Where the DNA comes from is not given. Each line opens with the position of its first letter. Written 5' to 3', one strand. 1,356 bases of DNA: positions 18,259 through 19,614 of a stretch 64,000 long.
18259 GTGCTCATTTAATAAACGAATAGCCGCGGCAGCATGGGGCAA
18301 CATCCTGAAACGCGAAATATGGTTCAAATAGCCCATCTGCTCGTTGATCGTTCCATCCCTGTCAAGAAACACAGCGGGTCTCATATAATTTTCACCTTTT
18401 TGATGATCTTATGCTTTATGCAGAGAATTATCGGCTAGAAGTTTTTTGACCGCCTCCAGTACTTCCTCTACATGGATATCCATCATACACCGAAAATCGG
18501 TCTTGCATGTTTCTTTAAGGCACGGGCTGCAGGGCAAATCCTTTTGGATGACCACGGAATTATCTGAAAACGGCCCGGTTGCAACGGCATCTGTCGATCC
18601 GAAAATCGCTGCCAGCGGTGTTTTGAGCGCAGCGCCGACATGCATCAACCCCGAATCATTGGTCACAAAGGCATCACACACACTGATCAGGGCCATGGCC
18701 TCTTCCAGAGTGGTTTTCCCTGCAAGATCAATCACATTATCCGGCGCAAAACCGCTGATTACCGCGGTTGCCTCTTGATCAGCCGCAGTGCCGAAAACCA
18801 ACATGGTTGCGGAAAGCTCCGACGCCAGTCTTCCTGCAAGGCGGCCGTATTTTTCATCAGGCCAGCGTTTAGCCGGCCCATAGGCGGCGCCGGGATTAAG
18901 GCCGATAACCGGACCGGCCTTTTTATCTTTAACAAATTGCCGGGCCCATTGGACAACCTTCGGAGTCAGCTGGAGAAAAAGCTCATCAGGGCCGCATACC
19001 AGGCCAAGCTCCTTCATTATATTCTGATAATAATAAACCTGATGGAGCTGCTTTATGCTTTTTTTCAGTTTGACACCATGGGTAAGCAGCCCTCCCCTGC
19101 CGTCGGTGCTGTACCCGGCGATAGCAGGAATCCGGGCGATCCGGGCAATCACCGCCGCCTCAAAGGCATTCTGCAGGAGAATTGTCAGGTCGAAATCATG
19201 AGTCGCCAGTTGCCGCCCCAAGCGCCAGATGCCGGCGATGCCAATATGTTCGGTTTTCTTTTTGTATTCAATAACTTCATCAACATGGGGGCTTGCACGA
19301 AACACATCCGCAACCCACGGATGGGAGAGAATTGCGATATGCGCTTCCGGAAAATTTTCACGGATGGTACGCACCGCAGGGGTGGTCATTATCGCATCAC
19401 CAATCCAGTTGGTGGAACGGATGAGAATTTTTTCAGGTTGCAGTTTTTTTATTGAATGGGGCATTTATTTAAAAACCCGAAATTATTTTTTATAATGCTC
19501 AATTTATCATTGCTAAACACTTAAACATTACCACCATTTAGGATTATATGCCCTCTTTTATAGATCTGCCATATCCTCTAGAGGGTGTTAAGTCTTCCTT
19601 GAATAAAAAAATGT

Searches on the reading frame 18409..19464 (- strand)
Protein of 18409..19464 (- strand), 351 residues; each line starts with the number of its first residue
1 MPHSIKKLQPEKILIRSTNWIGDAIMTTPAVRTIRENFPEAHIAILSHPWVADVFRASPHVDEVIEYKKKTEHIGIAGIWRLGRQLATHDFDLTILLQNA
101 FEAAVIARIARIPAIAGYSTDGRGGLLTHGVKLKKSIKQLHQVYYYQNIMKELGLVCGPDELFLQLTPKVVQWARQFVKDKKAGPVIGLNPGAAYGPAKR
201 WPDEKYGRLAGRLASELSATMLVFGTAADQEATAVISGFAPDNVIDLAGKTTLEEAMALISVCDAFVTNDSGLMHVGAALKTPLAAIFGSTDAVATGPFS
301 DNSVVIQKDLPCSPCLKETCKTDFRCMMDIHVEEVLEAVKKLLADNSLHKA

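Call 77: search_protein_families(library=pfam, proteins=[window:18409-19464:-], max_evalue=0.001)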
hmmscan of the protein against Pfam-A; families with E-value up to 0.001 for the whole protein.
window:18409-19464:- (351 aa): 1 family
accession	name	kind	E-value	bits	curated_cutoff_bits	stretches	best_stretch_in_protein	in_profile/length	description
PF01075.23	Glyco_transf_9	-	1.7e-49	168.8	22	1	79-322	1-243/247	Glycosyltransferase family 9 (heptosyltransferase)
